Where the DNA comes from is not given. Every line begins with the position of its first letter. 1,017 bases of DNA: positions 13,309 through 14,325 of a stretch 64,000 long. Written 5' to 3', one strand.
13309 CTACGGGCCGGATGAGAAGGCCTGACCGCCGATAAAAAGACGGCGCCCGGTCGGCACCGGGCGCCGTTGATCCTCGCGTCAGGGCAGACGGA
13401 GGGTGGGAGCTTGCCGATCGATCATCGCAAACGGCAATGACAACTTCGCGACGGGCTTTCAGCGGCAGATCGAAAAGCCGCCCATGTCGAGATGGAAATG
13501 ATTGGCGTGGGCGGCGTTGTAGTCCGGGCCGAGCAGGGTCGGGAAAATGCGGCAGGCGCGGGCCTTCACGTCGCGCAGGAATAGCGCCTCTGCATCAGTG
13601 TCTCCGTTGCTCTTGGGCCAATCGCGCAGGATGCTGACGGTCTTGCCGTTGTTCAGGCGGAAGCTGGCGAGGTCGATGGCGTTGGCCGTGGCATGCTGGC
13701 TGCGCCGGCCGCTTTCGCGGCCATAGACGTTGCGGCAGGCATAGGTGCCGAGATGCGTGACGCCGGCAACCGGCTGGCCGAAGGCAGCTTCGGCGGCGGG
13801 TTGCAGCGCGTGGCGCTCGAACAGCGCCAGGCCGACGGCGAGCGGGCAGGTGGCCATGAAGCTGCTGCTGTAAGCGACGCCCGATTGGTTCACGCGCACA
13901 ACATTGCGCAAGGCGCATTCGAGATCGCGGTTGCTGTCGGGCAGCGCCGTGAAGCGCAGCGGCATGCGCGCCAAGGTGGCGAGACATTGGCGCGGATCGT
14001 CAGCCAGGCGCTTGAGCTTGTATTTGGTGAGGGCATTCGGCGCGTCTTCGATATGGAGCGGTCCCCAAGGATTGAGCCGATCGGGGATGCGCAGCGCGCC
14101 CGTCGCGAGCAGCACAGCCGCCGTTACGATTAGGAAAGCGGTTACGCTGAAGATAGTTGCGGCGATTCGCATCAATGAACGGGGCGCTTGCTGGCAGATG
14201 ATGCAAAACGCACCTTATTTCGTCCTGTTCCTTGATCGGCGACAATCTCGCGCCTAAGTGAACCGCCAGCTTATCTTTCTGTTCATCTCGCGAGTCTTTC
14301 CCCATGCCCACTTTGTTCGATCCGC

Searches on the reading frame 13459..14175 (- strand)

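Call 84: search_protein_families(library=pfam, proteins=[window:13459-14175:-])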
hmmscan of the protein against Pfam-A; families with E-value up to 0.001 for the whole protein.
window:13459-14175:- (238 aa): 1 family
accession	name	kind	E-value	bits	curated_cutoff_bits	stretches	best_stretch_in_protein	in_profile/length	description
PF06904.17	Extensin-like_C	-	4.3e-57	193.6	25.4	1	63-238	2-176/176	Extensin-like protein C-terminus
